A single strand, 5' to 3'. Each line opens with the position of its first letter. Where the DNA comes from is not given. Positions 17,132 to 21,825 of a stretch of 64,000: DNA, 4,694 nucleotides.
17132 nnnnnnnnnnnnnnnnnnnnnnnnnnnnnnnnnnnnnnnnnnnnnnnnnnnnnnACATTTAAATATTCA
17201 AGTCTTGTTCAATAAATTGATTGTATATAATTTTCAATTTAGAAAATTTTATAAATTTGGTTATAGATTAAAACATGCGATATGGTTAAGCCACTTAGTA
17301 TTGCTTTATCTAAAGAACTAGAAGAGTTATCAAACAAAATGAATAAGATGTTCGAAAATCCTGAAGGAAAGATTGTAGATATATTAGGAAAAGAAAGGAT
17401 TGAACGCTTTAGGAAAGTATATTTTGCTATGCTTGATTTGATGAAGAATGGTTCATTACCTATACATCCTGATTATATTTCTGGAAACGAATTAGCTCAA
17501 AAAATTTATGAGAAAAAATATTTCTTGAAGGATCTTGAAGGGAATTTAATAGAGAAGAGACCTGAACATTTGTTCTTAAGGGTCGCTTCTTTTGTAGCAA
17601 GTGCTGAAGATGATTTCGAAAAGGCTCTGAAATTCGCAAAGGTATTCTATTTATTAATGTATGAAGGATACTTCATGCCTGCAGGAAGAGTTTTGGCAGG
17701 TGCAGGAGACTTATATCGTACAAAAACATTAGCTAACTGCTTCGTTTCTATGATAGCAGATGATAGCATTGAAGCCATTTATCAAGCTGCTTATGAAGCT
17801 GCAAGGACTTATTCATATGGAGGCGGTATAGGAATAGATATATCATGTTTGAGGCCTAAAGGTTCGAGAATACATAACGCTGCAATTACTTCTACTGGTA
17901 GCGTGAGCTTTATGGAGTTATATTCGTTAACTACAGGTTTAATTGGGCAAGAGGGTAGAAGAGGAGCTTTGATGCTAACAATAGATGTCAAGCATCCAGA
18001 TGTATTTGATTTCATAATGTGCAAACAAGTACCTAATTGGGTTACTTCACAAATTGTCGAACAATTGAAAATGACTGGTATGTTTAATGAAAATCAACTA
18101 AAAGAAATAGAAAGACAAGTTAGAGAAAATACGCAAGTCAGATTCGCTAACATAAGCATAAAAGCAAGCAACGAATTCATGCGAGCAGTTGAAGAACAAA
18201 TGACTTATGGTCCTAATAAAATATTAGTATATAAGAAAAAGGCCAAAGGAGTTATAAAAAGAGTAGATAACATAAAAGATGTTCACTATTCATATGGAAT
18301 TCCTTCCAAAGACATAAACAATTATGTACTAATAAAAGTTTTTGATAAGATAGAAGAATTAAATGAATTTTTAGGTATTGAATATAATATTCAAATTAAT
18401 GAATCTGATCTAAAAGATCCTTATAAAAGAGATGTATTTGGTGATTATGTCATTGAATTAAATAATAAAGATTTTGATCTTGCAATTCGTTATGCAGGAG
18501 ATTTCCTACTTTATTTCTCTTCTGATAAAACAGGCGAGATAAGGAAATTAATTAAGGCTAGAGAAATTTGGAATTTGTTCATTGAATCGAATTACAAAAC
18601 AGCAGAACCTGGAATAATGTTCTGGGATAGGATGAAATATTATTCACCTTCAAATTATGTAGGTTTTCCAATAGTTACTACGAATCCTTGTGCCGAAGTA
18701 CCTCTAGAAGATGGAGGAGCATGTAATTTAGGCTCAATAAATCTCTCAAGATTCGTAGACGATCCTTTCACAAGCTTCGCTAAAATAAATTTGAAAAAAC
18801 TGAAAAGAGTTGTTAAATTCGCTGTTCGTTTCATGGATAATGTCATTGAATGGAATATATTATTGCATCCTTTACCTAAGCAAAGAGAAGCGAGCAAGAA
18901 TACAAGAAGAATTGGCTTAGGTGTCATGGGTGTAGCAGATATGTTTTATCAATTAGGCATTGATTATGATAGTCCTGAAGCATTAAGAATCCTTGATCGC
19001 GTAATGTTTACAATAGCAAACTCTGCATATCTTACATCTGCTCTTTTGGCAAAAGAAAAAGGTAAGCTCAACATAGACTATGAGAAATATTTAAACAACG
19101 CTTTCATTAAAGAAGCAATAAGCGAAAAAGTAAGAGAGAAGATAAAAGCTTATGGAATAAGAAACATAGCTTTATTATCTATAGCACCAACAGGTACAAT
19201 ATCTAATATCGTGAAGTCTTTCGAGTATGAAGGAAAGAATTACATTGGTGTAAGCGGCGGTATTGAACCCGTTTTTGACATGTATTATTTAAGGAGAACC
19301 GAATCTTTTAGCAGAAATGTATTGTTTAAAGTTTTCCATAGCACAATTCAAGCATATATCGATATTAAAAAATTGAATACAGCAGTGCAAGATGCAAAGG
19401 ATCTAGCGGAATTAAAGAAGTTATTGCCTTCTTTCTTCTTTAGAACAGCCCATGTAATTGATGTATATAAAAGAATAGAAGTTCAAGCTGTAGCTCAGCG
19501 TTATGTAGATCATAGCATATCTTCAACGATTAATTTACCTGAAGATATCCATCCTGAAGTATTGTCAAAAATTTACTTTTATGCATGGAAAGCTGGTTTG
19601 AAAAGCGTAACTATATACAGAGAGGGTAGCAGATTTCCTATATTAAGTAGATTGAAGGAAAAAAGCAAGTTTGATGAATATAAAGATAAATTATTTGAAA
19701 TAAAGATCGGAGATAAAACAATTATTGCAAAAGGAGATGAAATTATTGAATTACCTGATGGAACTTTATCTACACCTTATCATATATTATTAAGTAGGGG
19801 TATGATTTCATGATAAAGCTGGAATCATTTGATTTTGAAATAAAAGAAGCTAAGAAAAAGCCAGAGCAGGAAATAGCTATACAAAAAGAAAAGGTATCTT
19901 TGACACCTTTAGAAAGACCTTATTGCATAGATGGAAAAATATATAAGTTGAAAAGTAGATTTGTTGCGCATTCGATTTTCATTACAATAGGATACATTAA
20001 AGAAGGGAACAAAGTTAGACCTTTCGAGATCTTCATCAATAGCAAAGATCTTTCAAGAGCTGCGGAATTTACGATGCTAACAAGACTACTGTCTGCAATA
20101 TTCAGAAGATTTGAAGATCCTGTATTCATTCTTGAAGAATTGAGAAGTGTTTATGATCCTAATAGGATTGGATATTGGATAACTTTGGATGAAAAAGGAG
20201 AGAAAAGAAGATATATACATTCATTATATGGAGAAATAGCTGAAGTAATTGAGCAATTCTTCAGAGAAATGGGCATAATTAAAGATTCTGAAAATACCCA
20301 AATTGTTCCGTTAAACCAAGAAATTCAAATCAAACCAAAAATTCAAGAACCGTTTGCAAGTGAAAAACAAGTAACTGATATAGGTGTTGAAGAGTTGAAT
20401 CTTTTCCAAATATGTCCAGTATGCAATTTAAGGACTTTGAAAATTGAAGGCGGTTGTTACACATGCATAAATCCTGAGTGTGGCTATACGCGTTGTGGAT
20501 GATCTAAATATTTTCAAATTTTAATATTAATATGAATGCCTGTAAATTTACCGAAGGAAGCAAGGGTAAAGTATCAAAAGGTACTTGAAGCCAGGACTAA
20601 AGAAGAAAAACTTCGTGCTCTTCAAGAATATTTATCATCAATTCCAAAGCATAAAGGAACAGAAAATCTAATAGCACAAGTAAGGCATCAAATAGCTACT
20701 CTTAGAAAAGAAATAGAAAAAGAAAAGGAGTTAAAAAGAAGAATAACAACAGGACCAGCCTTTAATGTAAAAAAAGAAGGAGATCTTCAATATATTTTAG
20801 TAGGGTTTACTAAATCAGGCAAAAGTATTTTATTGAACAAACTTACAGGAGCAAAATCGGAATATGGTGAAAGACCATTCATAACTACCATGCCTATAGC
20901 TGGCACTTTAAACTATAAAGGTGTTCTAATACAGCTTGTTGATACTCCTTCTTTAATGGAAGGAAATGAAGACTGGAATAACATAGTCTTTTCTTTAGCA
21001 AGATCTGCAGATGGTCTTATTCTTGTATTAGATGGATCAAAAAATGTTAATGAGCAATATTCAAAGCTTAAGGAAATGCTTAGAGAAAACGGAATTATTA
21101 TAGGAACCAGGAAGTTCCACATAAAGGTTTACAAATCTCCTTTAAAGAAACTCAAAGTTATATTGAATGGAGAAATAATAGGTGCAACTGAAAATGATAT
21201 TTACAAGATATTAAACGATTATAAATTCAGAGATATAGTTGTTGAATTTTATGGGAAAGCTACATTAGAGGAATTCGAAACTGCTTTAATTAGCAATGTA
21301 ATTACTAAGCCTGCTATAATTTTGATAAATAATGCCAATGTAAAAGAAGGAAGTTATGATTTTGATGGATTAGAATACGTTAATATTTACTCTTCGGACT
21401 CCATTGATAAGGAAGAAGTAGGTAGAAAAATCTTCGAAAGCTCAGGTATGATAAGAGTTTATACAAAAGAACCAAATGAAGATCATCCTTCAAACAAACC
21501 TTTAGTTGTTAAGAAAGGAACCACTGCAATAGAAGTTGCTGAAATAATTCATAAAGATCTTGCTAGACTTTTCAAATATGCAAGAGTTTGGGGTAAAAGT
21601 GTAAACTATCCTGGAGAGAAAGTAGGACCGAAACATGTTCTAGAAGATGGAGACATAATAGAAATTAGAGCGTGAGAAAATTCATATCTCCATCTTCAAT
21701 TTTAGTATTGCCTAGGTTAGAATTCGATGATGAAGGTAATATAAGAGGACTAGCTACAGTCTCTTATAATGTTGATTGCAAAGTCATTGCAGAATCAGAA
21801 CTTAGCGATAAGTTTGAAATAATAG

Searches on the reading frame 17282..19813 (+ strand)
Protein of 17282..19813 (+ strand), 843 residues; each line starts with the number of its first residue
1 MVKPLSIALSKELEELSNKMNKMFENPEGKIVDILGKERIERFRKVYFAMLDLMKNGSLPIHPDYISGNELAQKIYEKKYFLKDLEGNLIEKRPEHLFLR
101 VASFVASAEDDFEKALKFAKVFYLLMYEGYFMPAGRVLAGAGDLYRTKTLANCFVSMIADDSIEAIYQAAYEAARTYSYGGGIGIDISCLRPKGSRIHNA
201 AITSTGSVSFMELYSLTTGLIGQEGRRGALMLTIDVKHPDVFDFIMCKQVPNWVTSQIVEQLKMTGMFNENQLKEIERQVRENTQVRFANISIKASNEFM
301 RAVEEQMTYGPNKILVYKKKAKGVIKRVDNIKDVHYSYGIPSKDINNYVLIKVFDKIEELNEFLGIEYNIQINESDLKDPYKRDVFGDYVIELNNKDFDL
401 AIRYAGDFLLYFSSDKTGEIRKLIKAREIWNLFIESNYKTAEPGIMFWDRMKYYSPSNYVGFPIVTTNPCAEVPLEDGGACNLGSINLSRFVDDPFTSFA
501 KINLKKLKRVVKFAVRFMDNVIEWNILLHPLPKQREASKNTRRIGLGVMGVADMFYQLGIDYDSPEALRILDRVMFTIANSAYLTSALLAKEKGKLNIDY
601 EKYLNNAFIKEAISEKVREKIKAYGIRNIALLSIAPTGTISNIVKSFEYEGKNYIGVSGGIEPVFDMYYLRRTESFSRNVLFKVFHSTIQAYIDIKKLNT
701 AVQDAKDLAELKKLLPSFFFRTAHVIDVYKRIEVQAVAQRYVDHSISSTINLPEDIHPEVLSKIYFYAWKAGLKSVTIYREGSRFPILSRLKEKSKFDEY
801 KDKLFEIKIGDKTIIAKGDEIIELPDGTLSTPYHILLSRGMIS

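Call 11: search_protein_families(library=pfam, proteins=[window:17282-19813:+], max_evalue=0.001)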
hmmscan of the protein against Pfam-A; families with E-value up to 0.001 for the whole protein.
window:17282-19813:+ (843 aa): 2 families
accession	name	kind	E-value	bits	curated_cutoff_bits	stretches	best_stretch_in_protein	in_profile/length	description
PF02867.20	Ribonuc_red_lgC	-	6.2e-101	339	23.9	2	417-779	159-523/523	Ribonucleotide reductase, barrel domain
PF00317.26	Ribonuc_red_lgN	-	4.3e-17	62.4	28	1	70-142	5-73/77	Ribonucleotide reductase, all-alpha domain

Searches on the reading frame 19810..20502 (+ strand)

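Call 11: search_protein_families(library=pfam, proteins=[window:19810-20502:+], max_evalue=0.001)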
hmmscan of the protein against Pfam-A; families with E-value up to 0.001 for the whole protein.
window:19810-20502:+ (230 aa): 1 family
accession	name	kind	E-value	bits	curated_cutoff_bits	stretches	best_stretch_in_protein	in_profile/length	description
PF12637.14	TSCPD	-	7.4e-05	23.4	22.8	1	45-150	3-87/88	TSCPD domain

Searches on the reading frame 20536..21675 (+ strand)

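Call 11: search_protein_families(library=pfam, proteins=[window:20536-21675:+], max_evalue=0.001)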
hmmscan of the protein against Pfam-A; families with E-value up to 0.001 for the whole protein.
window:20536-21675:+ (379 aa): 7 families
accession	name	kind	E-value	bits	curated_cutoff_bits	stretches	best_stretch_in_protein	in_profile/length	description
PF01926.29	MMR_HSR1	-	2.5e-17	63.5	21.9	1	87-185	3-103/113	50S ribosome-binding GTPase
PF02824.27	TGS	-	1.6e-16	60.5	22.2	1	306-377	1-58/60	TGS domain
PF02421.24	FeoB_N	-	5.6e-06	26.4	27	1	86-143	3-63/156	Ferrous iron transport protein B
PF06071.19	YchF-GTPase_C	-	0.00012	22.6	27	0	324-352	16-44/84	Protein of unknown function (DUF933)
PF00350.29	Dynamin_N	-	0.00028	21.4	27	0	132-186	103-158/168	Dynamin family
PF00009.33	GTP_EFTU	-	0.00033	20.7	26.5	0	123-187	62-122/188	Elongation factor Tu GTP binding domain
PF16897.10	MMR_HSR1_Xtn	-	0.00061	20.2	35.2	0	218-269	16-67/106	C-terminal region of MMR_HSR1 domain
